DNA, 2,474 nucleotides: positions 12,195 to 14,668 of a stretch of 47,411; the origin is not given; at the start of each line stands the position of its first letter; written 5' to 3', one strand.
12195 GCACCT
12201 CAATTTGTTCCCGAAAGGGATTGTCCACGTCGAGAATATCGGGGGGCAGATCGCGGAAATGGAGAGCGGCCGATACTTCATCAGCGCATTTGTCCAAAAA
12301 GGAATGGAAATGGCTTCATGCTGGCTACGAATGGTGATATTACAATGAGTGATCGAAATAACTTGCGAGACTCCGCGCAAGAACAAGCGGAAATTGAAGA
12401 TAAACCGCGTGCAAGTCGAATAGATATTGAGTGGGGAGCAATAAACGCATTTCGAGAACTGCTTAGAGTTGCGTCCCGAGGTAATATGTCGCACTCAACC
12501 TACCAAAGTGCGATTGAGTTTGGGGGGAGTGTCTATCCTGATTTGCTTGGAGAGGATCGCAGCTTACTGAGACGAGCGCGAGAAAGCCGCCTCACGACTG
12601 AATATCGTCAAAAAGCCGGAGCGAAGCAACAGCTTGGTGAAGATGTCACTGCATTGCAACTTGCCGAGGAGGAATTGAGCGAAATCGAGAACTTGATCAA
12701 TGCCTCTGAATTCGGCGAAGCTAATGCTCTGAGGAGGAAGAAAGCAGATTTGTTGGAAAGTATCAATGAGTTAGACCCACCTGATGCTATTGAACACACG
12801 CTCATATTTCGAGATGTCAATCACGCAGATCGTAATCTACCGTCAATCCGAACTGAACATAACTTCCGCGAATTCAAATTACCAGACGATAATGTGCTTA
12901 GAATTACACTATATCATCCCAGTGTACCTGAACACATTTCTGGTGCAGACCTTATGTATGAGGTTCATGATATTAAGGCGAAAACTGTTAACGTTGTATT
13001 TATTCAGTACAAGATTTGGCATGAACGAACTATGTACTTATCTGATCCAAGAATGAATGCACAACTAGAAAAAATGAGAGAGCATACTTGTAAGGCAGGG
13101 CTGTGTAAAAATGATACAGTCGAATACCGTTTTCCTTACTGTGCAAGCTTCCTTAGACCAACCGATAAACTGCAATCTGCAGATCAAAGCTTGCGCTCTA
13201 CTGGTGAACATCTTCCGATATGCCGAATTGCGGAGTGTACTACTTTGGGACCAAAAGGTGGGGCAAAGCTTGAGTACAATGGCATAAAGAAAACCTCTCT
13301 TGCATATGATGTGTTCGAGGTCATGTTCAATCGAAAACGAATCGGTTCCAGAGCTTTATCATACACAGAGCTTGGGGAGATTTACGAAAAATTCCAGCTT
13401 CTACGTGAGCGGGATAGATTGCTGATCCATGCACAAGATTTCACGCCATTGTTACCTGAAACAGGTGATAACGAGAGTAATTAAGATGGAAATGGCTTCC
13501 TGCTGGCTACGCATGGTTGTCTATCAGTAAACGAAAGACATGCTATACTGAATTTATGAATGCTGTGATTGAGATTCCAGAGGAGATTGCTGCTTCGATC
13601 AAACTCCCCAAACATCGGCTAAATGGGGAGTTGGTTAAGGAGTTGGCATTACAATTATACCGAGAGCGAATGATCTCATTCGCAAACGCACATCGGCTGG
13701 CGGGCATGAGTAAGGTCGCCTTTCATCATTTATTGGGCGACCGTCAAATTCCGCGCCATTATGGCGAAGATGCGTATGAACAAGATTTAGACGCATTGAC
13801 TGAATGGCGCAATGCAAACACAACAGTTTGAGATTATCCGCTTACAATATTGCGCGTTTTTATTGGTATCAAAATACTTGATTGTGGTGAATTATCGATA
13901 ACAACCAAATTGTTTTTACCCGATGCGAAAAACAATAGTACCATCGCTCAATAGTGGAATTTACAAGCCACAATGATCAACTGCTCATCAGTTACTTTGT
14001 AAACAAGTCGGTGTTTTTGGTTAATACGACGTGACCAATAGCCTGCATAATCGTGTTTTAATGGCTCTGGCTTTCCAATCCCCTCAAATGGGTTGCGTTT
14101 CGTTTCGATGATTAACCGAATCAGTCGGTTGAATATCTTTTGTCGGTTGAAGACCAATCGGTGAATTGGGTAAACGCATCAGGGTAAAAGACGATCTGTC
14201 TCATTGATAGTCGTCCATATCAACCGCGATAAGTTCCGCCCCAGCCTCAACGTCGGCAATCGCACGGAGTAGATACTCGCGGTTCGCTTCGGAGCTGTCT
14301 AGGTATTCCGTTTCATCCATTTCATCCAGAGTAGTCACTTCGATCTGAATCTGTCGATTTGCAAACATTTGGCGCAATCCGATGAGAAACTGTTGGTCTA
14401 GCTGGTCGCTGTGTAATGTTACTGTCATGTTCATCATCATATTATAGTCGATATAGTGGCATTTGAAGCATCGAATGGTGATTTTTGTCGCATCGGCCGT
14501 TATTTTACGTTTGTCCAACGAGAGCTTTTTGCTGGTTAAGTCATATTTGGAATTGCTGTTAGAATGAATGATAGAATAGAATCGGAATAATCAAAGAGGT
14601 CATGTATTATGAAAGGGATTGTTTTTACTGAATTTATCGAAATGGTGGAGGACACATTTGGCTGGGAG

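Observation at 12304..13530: Single-gene cassette inserted at the 3' end of the cyclase gene, bracketed by a 45-bp duplication of the gene's last 14 codons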

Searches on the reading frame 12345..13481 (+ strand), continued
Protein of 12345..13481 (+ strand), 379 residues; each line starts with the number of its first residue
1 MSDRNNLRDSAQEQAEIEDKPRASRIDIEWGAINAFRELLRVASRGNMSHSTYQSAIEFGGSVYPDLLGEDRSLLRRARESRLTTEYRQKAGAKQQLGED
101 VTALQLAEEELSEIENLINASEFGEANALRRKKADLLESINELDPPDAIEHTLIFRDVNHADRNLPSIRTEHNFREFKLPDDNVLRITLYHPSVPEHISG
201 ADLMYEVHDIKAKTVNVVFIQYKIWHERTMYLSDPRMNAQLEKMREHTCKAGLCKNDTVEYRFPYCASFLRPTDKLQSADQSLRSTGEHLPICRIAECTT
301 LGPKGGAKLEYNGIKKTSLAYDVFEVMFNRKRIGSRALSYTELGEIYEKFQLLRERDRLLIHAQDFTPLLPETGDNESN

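Call 63: search_protein_families(library=phrogs, proteins=[window:12345-13481:+], max_evalue=1)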
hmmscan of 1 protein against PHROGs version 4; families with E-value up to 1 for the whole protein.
window:12345-13481:+ (379 aa): 0 families

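Call 73: list_cluster_members(proteins=[P0036, P0021, P0101, P0074, P0031])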
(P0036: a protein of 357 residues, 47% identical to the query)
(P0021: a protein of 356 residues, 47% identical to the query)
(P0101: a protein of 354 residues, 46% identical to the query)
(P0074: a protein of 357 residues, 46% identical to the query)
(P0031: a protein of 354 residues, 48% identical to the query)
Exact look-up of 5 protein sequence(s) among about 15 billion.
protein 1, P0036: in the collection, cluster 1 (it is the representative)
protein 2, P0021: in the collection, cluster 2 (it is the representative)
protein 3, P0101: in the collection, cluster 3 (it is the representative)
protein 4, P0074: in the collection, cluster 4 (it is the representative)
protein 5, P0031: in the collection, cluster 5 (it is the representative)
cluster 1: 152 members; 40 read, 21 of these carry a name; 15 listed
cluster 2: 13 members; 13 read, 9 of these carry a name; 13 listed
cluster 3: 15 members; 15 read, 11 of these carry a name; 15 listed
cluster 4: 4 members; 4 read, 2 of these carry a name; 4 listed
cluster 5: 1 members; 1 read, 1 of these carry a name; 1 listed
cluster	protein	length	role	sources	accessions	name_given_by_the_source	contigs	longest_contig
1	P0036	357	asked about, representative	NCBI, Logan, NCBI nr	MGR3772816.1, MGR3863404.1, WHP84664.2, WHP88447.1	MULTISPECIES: hypothetical protein [Edwardsiella] | hypothetical protein [Edwardsiella anguillarum]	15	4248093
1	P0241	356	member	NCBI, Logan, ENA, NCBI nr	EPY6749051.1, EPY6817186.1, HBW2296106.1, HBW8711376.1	TPA: hypothetical protein MFM99_004580 [Klebsiella pneumoniae] | hypothetical protein EJB54_22965 [Klebsiella pneumoniae]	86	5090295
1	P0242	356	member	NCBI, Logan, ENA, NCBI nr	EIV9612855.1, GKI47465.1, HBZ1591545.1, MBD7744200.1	hypothetical protein MBN82_004455 [Klebsiella pneumoniae] | hypothetical protein [Klebsiella pneumoniae]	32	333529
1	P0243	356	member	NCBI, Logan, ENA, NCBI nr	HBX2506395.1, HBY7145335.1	TPA: hypothetical protein MHT78_23525 [Klebsiella pneumoniae] | hypothetical protein [Klebsiella pneumoniae]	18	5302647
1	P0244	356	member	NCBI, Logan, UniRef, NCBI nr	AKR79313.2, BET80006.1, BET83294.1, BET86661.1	C3H1-type domain-containing protein [Edwardsiella anguillarum] | Uncharacterized protein n=2 Tax=Hafniaceae TaxID=1903412 RepID=A0ABY8SG46_9GAMM | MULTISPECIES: hypothetical protein [Edwardsiella]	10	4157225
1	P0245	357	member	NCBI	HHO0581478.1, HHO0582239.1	TPA: hypothetical protein ACRSSD_005648 [Klebsiella quasipneumoniae]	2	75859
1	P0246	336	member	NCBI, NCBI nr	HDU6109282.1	TPA: hypothetical protein RFX12_005334 [Klebsiella pneumoniae subsp. pneumoniae] | hypothetical protein [Klebsiella pneumoniae subsp. pneumoniae]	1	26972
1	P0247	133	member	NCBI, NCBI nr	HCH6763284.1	TPA: hypothetical protein NK771_005619, partial [Klebsiella pneumoniae] | hypothetical protein [Klebsiella pneumoniae]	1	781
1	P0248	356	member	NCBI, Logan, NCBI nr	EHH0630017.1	hypothetical protein J7E27_000696 [Salmonella enterica] | hypothetical protein [Salmonella enterica]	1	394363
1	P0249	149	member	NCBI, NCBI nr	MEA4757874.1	hypothetical protein VBQ76_22180, partial [Klebsiella pneumoniae] | hypothetical protein [Klebsiella pneumoniae]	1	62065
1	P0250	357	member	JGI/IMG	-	hypothetical protein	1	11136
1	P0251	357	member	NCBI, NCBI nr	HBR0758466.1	TPA: hypothetical protein L9H86_003653 [Klebsiella quasipneumoniae] | hypothetical protein [Klebsiella quasipneumoniae]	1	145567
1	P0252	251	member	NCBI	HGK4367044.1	TPA: hypothetical protein ACJ2QH_005425, partial [Klebsiella pneumoniae]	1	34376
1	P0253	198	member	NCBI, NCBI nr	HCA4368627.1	TPA: hypothetical protein MO511_005697, partial [Klebsiella variicola subsp. variicola] | hypothetical protein [Klebsiella variicola subsp. variicola]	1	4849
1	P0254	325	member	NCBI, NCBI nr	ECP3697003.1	hypothetical protein FZH23_23750, partial [Salmonella enterica] | hypothetical protein [Salmonella enterica]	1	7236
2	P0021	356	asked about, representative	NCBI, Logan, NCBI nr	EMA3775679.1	hypothetical protein U2U55_003450 [Vibrio cholerae] | hypothetical protein [Vibrio cholerae]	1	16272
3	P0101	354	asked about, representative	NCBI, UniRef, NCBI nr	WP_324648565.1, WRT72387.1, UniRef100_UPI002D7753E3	hypothetical protein [Aeromonas dhakensis] | hypothetical protein n=1 Tax=Aeromonas dhakensis TaxID=196024 RepID=UPI002D7753E3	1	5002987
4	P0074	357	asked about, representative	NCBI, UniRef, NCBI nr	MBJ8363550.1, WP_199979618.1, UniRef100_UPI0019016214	hypothetical protein I6M76_13175 [Citrobacter cronae] | hypothetical protein n=1 Tax=Citrobacter cronae TaxID=1748967 RepID=UPI0019016214 | hypothetical protein [Citrobacter cronae]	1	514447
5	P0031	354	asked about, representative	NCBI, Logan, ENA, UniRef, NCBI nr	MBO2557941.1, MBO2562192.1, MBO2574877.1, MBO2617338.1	hypothetical protein I6M33_16545 [Shewanella algae] | hypothetical protein n=1 Tax=Shewanella algae TaxID=38313 RepID=UPI001AAC89A7 | hypothetical protein [Shewanella algae]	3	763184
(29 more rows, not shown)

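Call 74: find_encoding_contigs(protein=P0021, flank=6000, max_places=2)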
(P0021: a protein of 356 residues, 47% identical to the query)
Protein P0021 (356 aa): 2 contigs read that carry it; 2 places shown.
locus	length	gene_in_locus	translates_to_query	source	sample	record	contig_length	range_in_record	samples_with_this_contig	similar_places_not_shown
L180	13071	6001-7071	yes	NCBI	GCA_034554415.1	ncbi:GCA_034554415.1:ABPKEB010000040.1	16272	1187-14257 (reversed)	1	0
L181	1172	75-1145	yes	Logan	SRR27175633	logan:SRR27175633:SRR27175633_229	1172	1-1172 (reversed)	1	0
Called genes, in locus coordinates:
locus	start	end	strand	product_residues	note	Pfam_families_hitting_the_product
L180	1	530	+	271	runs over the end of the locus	-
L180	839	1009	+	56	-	PF04875:DUF645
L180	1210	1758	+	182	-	-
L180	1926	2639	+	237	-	-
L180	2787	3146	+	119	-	PF01844:HNH, PF13395:HNH_4, PF14279:HNH_5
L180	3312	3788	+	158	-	PF13302:Acetyltransf_3 (weak), PF13420:Acetyltransf_4 (weak), PF00583:Acetyltransf_1, PF13523:Acetyltransf_8 (weak), PF13673:Acetyltransf_10, PF13508:Acetyltransf_7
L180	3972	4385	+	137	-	PF00903:Glyoxalase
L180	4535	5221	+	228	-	-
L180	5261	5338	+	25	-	-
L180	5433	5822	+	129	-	PF00903:Glyoxalase (faint)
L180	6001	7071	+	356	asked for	-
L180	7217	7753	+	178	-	PF13302:Acetyltransf_3, PF13420:Acetyltransf_4, PF00583:Acetyltransf_1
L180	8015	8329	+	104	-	-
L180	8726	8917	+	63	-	-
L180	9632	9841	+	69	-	-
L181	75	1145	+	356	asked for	-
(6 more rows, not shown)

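Call 83: find_related_loci(query=A1, collection=viral_contigs, flank=5000)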
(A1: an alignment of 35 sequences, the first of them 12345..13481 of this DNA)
Query A1 (379 aa) in viral_contigs; peptide patterns used: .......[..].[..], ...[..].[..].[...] (x = any residue, [..] = any of these).
39 stretches matched a pattern; 1 encode a relative of the query (tblastn E <= 1e-3); 1 distinct loci.
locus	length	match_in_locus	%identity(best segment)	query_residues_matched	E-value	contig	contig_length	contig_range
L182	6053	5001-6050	47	25-366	1e-106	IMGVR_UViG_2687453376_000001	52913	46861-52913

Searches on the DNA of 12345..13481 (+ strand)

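Call 50: search_rna_families(sources=[L095, L155, L128, L119, L081], threshold=evalue, max_evalue=1)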
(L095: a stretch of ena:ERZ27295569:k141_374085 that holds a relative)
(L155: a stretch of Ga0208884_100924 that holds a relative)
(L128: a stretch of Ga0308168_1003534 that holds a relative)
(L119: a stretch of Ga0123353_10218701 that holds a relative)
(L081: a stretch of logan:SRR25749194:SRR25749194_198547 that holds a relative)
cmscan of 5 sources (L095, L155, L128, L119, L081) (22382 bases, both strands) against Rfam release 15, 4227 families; matches with E-value up to 1: 0.
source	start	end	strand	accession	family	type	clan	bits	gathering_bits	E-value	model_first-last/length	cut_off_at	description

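Call 65: search_dna_similar(query=L082:6001-7077:+, collection=ecoli_genomes, mode=near, max_rows=8)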
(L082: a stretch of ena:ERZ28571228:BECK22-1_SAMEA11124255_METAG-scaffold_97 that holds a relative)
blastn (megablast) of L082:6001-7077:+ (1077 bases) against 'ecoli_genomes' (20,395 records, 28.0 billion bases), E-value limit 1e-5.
Records with a match: 4; places in all: 4; records where one place covers at least 80% of the query: 4.
Genomes with a match: 4 of 5426; with a place that covers at least 80% of the query: 4. Places per genome that has any: lowest 1, median 1, highest 1. On chromosomes: 4 places; on plasmids: 0.
Best place of each record, by identity: 80-90% 4.
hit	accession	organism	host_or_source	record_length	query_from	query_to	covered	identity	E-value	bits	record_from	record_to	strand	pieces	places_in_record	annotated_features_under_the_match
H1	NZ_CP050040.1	Escherichia coli strain 63-2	broiler chicken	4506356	1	1070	99%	84.4%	0e+0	1051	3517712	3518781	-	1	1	hypothetical protein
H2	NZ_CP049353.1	Escherichia coli strain T28R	pet dog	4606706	1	1070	99%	84.4%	0e+0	1051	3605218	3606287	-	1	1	hypothetical protein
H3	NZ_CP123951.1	Escherichia coli strain TL012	Collected from calf feces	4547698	1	1070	99%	84.4%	0e+0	1051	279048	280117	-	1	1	hypothetical protein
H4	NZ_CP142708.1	Escherichia coli strain T28R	dog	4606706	1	1070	99%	84.4%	0e+0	1051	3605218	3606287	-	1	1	hypothetical protein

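Call 66: get_annotated_region(hit=H1, flank=7000)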
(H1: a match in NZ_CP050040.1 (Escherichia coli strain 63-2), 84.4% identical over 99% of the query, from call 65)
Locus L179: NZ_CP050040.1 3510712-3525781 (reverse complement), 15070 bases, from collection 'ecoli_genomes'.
description: Escherichia coli strain 63-2 chromosome, complete genome
organism: Escherichia coli strain 63-2 (NCBI taxid 562)
replicon: chromosome; assembly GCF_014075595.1
host: broiler chicken; source: -; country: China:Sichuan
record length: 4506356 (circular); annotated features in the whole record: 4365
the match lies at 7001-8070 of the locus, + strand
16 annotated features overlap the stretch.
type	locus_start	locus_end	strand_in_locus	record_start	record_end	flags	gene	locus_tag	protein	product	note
CDS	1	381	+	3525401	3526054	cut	-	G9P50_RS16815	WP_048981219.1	HNH endonuclease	-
CDS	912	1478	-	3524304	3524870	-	-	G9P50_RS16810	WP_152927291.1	phage polarity suppression protein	-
CDS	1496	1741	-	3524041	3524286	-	-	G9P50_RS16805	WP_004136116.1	ogr/Delta-like zinc finger family protein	-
CDS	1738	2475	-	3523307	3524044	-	-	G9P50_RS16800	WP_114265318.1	glycoprotein 3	-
CDS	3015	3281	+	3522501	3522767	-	-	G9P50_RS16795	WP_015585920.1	helix-turn-helix transcriptional regulator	-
CDS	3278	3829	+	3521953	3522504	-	-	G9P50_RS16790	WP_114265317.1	host cell division inhibitor Icd-like protein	-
CDS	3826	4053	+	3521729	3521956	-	-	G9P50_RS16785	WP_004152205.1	hypothetical protein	-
CDS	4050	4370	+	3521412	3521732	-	-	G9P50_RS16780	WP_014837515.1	DUF5375 domain-containing protein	-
CDS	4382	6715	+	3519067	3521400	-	-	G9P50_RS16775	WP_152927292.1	primase-helicase zinc-binding domain-containing protein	-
CDS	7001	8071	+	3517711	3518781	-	-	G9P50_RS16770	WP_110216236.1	hypothetical protein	-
CDS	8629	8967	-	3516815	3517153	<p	-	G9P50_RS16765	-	LysR substrate-binding domain-containing protein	incomplete; partial in the middle of a contig; missing N-terminus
CDS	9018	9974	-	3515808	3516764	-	paoD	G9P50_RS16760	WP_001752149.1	molybdenum cofactor insertion chaperone PaoD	-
CDS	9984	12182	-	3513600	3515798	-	paoC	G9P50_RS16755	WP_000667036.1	aldehyde oxidoreductase molybdenum-binding subunit PaoC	-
CDS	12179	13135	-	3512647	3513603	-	paoB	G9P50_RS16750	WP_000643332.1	aldehyde oxidoreductase FAD-binding subunit PaoB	-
CDS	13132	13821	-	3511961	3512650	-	paoA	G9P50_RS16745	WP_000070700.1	aldehyde dehydrogenase iron-sulfur subunit PaoA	-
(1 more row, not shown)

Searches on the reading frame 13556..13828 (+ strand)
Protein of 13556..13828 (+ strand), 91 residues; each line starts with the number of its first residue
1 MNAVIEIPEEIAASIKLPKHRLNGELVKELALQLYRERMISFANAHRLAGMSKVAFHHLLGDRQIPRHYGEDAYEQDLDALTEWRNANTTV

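Call 4: search_protein_families(library=pfam, proteins=[window:13556-13828:+], max_evalue=0.1)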
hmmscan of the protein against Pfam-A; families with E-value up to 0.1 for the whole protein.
window:13556-13828:+ (91 aa): 1 family
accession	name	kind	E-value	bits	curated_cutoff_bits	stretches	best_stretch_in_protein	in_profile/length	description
PF03683.19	UPF0175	-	1.6e-21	76.2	27.9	1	7-79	1-74/75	Uncharacterised protein family (UPF0175)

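Call 86: find_encoding_contigs(protein=window:13556-13828:+, flank=4000, max_places=6)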
Protein window:13556-13828:+ (91 aa): 1 contig read that carries it; 1 place shown.
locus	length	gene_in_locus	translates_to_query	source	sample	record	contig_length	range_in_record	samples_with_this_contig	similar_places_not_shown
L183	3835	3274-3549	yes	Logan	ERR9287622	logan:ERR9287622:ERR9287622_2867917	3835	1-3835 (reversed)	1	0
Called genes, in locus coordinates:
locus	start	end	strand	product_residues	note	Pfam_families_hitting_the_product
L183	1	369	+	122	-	?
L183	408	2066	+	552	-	PF04199:Cyclase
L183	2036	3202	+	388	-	-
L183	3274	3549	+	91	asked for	PF03683:UPF0175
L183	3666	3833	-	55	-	?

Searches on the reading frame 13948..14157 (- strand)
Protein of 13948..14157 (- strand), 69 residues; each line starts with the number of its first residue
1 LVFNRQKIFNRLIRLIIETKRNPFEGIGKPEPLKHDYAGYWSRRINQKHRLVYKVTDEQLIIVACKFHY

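Call 4: search_protein_families(library=pfam, proteins=[window:13948-14157:-], max_evalue=0.1)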
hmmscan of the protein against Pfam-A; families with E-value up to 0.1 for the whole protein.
window:13948-14157:- (69 aa): 3 families
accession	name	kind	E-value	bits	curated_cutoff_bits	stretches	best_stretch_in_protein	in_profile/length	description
PF06769.20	YoeB_toxin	-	2.1e-29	101.8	27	1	5-69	16-80/80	YoeB-like toxin of bacterial type II toxin-antitoxin system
PF05016.21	ParE_toxin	-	0.00034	21.6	23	1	5-63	25-79/89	ParE toxin of type II toxin-antitoxin system, parDE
PF24732.2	ParE_like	-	0.065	13.7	24.4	1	29-63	24-57/67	ParE-like toxin domain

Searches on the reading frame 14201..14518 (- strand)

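Call 4: search_protein_families(library=pfam, proteins=[window:14201-14518:-], max_evalue=0.1)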
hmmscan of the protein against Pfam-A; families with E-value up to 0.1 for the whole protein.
window:14201-14518:- (105 aa): 3 families
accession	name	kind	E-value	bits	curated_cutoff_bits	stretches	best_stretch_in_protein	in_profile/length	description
PF04799.18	Fzo_mitofusin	-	0.032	14.1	27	1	16-74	66-125/161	fzo-like conserved region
PF02604.26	PhdYeFM_antitox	-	0.045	14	29.8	1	64-93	45-74/74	Antitoxin Phd_YefM, type II toxin-antitoxin system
PF22965.1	INTS7_C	-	0.066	14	25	1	24-68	68-111/114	Integrator complex subunit 7, C-terminal domain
